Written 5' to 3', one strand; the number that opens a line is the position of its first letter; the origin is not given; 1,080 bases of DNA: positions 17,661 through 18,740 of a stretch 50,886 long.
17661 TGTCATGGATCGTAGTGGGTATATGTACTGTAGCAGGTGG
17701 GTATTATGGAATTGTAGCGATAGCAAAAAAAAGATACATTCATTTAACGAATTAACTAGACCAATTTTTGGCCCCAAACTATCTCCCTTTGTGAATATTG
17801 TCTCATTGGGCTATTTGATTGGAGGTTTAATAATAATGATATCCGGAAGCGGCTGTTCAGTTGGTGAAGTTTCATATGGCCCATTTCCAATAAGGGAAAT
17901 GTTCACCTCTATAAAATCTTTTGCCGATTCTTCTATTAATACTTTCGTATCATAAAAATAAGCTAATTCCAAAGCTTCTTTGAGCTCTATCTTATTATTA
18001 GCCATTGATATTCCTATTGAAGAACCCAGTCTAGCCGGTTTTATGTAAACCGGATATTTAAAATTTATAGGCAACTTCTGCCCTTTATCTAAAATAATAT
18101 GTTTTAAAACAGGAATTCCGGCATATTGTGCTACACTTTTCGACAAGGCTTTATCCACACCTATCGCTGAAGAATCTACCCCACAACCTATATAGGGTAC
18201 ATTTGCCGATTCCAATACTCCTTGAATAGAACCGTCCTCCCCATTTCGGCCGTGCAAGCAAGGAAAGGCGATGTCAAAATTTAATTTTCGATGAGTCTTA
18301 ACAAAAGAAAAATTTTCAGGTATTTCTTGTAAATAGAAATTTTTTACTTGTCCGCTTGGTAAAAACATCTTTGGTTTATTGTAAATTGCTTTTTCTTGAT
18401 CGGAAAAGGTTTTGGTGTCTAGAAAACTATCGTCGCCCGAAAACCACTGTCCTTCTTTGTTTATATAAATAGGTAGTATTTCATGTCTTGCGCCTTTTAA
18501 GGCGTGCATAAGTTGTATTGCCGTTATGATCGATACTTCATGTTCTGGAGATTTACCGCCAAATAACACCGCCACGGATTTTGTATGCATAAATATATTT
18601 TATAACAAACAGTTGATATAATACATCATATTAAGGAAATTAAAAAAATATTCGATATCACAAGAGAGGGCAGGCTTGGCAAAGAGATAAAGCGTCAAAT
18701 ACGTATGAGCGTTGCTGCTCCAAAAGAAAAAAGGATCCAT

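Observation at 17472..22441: Lesions concentrate in cytoplasmic peptidoglycan-precursor genes, while the membrane and periplasmic steps stay intact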

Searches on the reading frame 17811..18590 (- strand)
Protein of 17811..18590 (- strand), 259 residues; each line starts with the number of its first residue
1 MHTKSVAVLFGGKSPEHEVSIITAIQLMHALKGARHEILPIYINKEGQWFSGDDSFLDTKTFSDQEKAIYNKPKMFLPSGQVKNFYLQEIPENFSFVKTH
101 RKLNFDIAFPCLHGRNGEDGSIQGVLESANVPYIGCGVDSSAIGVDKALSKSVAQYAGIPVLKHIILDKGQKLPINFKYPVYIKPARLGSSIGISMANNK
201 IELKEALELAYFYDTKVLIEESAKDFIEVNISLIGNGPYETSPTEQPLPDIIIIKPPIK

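Call 4: search_protein_families(library=pfam, proteins=[window:17811-18590:-], max_evalue=0.01)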
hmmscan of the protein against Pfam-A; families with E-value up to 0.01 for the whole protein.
window:17811-18590:- (259 aa): 3 families
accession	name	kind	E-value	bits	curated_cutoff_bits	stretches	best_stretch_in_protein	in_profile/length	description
PF01820.27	Dala_Dala_lig_N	-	3.8e-33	115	34.6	1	6-136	2-121/121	D-ala D-ala ligase N-terminus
PF07478.18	Dala_Dala_lig_C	-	3e-17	63.2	24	1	171-246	19-103/204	D-ala D-ala ligase C-terminus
PF02786.22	CPSase_L_D2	-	0.0008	19.4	19.8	1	146-234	1-100/211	Carbamoyl-phosphate synthase L chain, ATP binding domain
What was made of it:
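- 17811..18590 (-): Truncated ddl: 259 aa, with real Ddl sequence only to codon 246, then 13 junk codons and TAG. Pfam Dala_Dala_lig_N complete; Dala_Dala_lig_C only positions 19-103 of 204 (call 4).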

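Call 9: find_homologous_proteins(query=window:17811-18590:-, max_evalue=0.00001)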
Query window:17811-18590:- (259 aa): 5805 proteins with E <= 0.00001 among 6381 candidates; the best 120 are listed.
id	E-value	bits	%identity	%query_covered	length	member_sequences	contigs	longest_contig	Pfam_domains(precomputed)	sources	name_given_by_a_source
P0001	3.4e-169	579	100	100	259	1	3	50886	PF01820.28,PF07478.19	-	-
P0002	8.1e-168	574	99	100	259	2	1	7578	PF01820.28,PF07478.19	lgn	-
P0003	2.9e-134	464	82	96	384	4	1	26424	PF01820.28,PF02786.23,PF02222.28,PF07478.19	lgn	-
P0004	7.7e-86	306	58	96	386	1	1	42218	PF01820.28,PF02786.23,PF02222.28,PF07478.19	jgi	jgi:D-alanine-D-alanine ligase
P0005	8.3e-77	276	52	95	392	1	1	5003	PF01820.28,PF02786.23,PF02222.28,PF07478.19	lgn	-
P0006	2.7e-75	271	51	96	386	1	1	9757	PF01820.28,PF02786.23,PF02222.28,PF07478.19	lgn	-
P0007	1.1e-74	269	51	96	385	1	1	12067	PF01820.28,PF02786.23,PF02222.28,PF07478.19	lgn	-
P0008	7.6e-73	263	49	96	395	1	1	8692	PF01820.28,PF02786.23,PF02222.28,PF07478.19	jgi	jgi:D-alanine-D-alanine ligase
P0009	1.8e-72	262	50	96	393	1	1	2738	PF01820.28,PF02786.23,PF02222.28,PF07478.19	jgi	-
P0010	6.6e-72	260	51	95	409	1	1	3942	PF01820.28,PF02786.23,PF02222.28,PF07478.19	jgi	jgi:D-alanine-D-alanine ligase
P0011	1.1e-71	259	51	96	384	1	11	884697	PF01820.28,PF02786.23,PF02222.28,PF07478.19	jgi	jgi:D-alanine-D-alanine ligase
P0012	1.4e-71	259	50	97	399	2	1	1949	PF01820.28,PF02786.23,PF02222.28,PF07478.19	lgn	-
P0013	8.6e-70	253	50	95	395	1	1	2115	PF01820.28,PF02786.23,PF02222.28,PF07478.19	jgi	jgi:D-alanine-D-alanine ligase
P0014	1.8e-68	249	48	96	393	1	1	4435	PF01820.28,PF02786.23,PF02222.28,PF07478.19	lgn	-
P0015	3.7e-68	248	47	96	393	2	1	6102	PF01820.28,PF02786.23,PF02222.28,PF07478.19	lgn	-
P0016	3.0e-67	245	49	96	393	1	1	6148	PF01820.28,PF02786.23,PF02222.28,PF07478.19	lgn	-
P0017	5.7e-67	244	50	96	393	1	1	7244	PF01820.28,PF02786.23,PF02222.28,PF07478.19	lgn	-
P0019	6.5e-67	244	48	96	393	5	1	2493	PF01820.28,PF02786.23,PF02222.28,PF07478.19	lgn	-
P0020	7.2e-67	243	48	96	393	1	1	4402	PF01820.28,PF02786.23,PF02222.28,PF07478.19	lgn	-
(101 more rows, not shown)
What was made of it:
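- The Ddl search of 5.8 billion proteins found nothing between 58% and 82% identity, and nothing above 82% except the truncated form (call 9).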

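Call 10: find_encoding_contigs(protein=P0001, flank=10000, max_places=10)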
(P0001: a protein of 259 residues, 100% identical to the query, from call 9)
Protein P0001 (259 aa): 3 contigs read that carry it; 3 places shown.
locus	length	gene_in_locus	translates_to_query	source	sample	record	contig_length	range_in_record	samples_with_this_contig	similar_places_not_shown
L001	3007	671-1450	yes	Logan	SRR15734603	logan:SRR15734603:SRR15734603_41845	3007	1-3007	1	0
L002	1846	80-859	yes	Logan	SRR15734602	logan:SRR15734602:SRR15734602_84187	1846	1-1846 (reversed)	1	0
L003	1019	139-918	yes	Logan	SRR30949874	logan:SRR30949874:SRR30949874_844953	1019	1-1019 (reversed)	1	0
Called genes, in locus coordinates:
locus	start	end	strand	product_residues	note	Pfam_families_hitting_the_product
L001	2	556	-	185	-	?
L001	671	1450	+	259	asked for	PF01820:Dala_Dala_lig_N, PF07478:Dala_Dala_lig_C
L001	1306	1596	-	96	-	-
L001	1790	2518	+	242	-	PF00561:Abhydrolase_1, PF12146:Hydrolase_4, PF12695:Abhydrolase_5 (weak), PF12697:Abhydrolase_6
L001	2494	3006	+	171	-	?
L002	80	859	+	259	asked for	PF01820:Dala_Dala_lig_N, PF07478:Dala_Dala_lig_C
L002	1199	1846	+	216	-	?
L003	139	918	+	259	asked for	PF01820:Dala_Dala_lig_N, PF07478:Dala_Dala_lig_C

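Call 11: find_encoding_contigs(protein=P0003, flank=10000, max_places=10)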
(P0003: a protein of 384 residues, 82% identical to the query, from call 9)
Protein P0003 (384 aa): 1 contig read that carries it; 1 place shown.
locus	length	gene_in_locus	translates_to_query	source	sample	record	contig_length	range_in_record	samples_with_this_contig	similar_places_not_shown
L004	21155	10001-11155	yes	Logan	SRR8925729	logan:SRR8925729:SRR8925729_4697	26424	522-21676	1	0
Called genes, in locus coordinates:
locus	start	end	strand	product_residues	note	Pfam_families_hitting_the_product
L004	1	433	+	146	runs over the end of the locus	PF02381:MraZ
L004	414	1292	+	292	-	PF01795:Methyltransf_5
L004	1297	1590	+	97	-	-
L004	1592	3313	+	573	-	PF03717:PBP_dimer, PF00905:Transpeptidase, PF13354:Beta-lactamase2 (faint)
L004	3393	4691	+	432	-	PF00275:EPSP_synthase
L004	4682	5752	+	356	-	PF01565:FAD_binding_4, PF02873:MurB_C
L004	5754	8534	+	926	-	PF01225:Mur_ligase, PF08245:Mur_ligase_M, PF02875:Mur_ligase_C, PF01225:Mur_ligase, PF08245:Mur_ligase_M, PF02875:Mur_ligase_C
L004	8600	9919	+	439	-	PF21799:MurD-like_N, PF08245:Mur_ligase_M, PF02875:Mur_ligase_C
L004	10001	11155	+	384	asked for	PF01820:Dala_Dala_lig_N, PF02222:ATP-grasp (weak), PF02786:CPSase_L_D2 (faint), PF07478:Dala_Dala_lig_C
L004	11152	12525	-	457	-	PF08245:Mur_ligase_M, PF02875:Mur_ligase_C (weak)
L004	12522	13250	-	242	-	PF00561:Abhydrolase_1, PF12146:Hydrolase_4, PF12697:Abhydrolase_6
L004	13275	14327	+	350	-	PF00953:Glycos_transf_4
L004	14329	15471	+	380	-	PF01098:FTSW_RODA_SPOVE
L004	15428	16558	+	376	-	PF03033:Glyco_transf_28, PF04101:Glyco_tran_28_C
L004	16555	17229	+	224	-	-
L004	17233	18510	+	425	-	PF02491:SHS2_FTSA, PF06723:MreB_Mbl (weak), PF14450:FtsA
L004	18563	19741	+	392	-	PF00091:Tubulin, PF12327:FtsZ_C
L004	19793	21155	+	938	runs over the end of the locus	PF00133:tRNA-synt_1, PF09334:tRNA-synt_1g, PF08264:Anticodon_1, PF19302:DUF5915 (weak)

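Call 12: find_encoding_contigs(protein=P0002, flank=10000, max_places=10)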
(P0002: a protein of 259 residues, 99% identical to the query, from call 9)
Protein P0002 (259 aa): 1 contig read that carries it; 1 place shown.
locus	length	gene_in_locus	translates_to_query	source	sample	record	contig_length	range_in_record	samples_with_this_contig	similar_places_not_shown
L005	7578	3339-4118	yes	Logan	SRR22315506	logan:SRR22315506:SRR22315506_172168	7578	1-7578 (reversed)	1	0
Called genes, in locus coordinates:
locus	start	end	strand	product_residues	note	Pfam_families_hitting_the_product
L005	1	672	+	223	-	?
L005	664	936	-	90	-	-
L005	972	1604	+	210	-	PF06414:Zeta_toxin, PF13671:AAA_33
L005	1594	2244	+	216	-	PF00300:His_Phos_1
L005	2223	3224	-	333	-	PF25174:Beta-prop_THOC3 (faint)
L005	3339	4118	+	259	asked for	PF01820:Dala_Dala_lig_N, PF07478:Dala_Dala_lig_C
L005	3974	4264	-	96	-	-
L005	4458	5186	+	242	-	PF00561:Abhydrolase_1, PF12146:Hydrolase_4, PF12695:Abhydrolase_5 (weak), PF12697:Abhydrolase_6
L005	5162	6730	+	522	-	PF08245:Mur_ligase_M, PF02875:Mur_ligase_C (weak)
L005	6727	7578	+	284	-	?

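Call 13: find_encoding_contigs(protein=P0004, flank=10000, max_places=10)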
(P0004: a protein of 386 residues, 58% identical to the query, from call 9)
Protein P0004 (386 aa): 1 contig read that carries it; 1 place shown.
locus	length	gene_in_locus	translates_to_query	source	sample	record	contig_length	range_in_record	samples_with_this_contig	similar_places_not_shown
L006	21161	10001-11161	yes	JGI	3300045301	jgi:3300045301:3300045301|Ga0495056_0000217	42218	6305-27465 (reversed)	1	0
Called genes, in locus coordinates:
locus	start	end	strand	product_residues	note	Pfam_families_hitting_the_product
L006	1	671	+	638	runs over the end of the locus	PF01436:NHL (faint)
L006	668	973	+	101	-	-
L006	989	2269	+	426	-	PF00587:tRNA-synt_2b, PF03129:HGTP_anticodon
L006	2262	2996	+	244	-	-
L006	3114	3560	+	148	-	PF02381:MraZ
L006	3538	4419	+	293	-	PF01795:Methyltransf_5, PF13649:Methyltransf_25 (faint), PF13847:Methyltransf_31 (faint)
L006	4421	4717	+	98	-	-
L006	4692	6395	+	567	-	PF03717:PBP_dimer, PF00905:Transpeptidase, PF13354:Beta-lactamase2 (weak)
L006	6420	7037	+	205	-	PF00300:His_Phos_1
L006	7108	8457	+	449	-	PF01225:Mur_ligase, PF08245:Mur_ligase_M, PF02875:Mur_ligase_C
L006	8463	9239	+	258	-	-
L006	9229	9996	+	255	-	-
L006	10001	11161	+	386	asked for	PF01820:Dala_Dala_lig_N, PF02786:CPSase_L_D2 (faint), PF02222:ATP-grasp (faint), PF07478:Dala_Dala_lig_C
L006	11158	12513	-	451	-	PF08245:Mur_ligase_M, PF02875:Mur_ligase_C (weak)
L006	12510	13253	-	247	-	PF03096:Ndr (weak), PF06342:DUF1057, PF00561:Abhydrolase_1, PF12146:Hydrolase_4, PF12697:Abhydrolase_6, PF00561:Abhydrolase_1 (weak)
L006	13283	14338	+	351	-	PF00953:Glycos_transf_4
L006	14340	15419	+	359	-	PF01098:FTSW_RODA_SPOVE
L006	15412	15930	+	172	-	PF03033:Glyco_transf_28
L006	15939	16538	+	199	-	PF04101:Glyco_tran_28_C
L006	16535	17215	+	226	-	-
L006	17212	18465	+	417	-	PF11104:PilM_2 (faint), PF02491:SHS2_FTSA, PF06723:MreB_Mbl, PF14450:FtsA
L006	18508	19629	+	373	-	-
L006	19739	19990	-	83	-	-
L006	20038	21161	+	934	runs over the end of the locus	PF00133:tRNA-synt_1, PF09334:tRNA-synt_1g (weak), PF08264:Anticodon_1, PF19302:DUF5915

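Call 24: find_related_loci(query=A1, collection=genome_contigs, flank=10000)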
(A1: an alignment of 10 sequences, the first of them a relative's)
Query A1 (384 aa) in genome_contigs; peptide patterns used: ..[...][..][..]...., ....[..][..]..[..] (x = any residue, [..] = any of these).
600 stretches matched a pattern (row limit reached: there are more); 584 encode a relative of the query (tblastn E <= 1e-3); the best 80 are kept; 80 distinct loci.
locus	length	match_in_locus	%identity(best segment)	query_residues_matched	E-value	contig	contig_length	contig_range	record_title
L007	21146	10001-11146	43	1-376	7e-98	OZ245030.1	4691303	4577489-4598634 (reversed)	MAG: Candidatus Poribacteria bacterium isolate f3f56de0-ea6e-4eab-9813-cfd719c0cda4 genome assembly, chromosome: 1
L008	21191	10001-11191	43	6-384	1e-96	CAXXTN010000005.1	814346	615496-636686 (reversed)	MAG: Candidatus Poribacteria bacterium isolate 64752d50-abd0-46dd-90db-3fd08d7746be genome assembly, contig: contig_5, w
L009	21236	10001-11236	38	2-383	5e-91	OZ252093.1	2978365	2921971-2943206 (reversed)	MAG: Rhodothermales bacterium isolate 6d7e3f05-e9b0-42b1-9b57-d28f79994439 genome assembly, chromosome: 1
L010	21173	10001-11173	41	6-384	2e-89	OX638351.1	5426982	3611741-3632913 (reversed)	MAG: uncultured Poribacteria bacterium isolate d4690918-7cf6-4b6d-bcb0-07eb3c50a363 genome assembly, chromosome: 1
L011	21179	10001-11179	41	1-383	7e-89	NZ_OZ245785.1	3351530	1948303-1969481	MAG: Gracilimonas sp. isolate bafe52b6-2335-48ef-b9f4-bda7617936f4 chromosome 1, complete sequence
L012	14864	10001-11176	40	1-383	2e-88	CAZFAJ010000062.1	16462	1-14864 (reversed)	MAG TPA_asm: uncultured Balneolaceae bacterium isolate binchicken_co8_321 genome assembly, contig: NODE_6105_length_1646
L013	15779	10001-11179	40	1-383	9e-88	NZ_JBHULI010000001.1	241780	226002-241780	Gracilimonas halophila strain KCTC 52042 velvet_auto_127_1, whole genome shotgun sequence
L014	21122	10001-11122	42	3-376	6e-88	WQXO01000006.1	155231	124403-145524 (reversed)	MAG: Oscillospiraceae bacterium isolate Emb289P3bin19 Ga0123356_10000031, whole genome shotgun sequence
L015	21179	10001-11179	39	1-383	2e-87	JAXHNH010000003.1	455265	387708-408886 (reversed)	MAG: Gracilimonas sp. isolate Salar_de_Ascotan_soil_MAG_ASO8 contig_8197_polypolish, whole genome shotgun sequence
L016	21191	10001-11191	39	6-384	2e-87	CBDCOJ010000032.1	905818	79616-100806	MAG: Candidatus Poribacteria bacterium isolate dbd3b75f-bfae-4d18-bb17-8f704a16f2b4 genome assembly, contig: contig_32,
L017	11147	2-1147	40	1-374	3e-87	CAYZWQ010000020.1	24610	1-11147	MAG TPA_asm: uncultured Chitinophagales bacterium isolate SRP319275_co3_216 genome assembly, contig: NODE_2318_length_24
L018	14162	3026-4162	40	3-373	2e-86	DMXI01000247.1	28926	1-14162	MAG TPA_asm: Microscillaceae bacterium isolate UBA11690 contig_4104, whole genome shotgun sequence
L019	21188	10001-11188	40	1-374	2e-86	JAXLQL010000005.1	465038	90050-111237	MAG: Bryobacteraceae bacterium isolate STL-ACI2 C1.117.fa-5, whole genome shotgun sequence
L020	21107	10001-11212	40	5-380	2e-86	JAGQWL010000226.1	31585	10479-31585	MAG: Bacteroidetes bacterium isolate HKST-UBA127 k127_1695545, whole genome shotgun sequence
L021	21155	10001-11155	41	3-373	5e-86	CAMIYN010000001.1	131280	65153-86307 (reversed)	MAG: uncultured Lachnospiraceae bacterium isolate SRR12081292_bin.91_metaWRAP_v1.3_MAG genome assembly, contig: ERZ12289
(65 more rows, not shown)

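Call 39: search_protein_families(library=ncbifam, proteins=[window:17811-18590:-], max_evalue=0.00001)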
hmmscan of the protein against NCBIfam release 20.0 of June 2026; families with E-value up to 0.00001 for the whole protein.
window:17811-18590:- (259 aa): 30 families (the best 25 are shown)
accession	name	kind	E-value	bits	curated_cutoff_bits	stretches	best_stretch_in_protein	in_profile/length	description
NF002528.0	PRK01966.1-4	subfamily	5.7e-62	209.6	262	1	2-242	3-248/366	D-alanine--D-alanine ligase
TIGR01205.1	D_ala_D_alaTIGR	subfamily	4.8e-56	190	245.65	1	6-237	2-204/318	D-alanine--D-alanine ligase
NF000091.3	D_ala_D_ser_VanG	exception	1.2e-52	178.9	495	1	4-236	1-230/344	D-alanine--D-serine ligase VanG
NF002526.0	PRK01966.1-2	equivalog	5.9e-52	176.7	449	1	3-242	3-240/362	D-alanine--D-alanine ligase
NF002527.0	PRK01966.1-3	equivalog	3.5e-46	157.9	310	1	4-234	3-211/332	D-alanine--D-alanine ligase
NF000206.1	D_ala_D_lac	equivalog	6.1e-46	157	550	1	3-237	3-223/342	D-alanine--(R)-lactate ligase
NF002378.0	PRK01372.1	subfamily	1.7e-42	145.2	243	1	97-236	51-191/305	D-alanine--D-alanine ligase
NF000207.3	D_ala_D_ser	equivalog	4.6e-42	144.4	520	1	4-236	1-226/342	D-alanine--D-serine ligase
NF002525.0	PRK01966.1-1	equivalog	2.3e-41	142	457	1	1-239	1-239/364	D-alanine--D-alanine ligase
NF012217.1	D_ala_D_lac_VanA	exception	1.2e-40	139.7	775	1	4-237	4-223/343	D-alanine--(R)-lactate ligase VanA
NF012215.1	D_ala_D_lac_VanD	exception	4.1e-40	138.1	700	1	2-237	2-223/343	D-alanine--(R)-lactate ligase VanD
NF000144.1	D_ala_D_lac_VanF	exception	1.9e-39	135.6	750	1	4-237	4-223/343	D-alanine--(R)-lactate ligase VanF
NF002529.0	PRK01966.1-5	equivalog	7.2e-39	133.7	472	1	2-239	2-226/348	D-alanine--D-alanine ligase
NF000372.1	D_ala_D_lac_VanI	exception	2.1e-38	132.5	700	1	3-238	3-224/341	D-alanine--(R)-lactate ligase VanI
NF012216.1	D_ala_D_lac_VanB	exception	2.3e-38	132.3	750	1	4-236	4-221/342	D-alanine--(R)-lactate ligase VanB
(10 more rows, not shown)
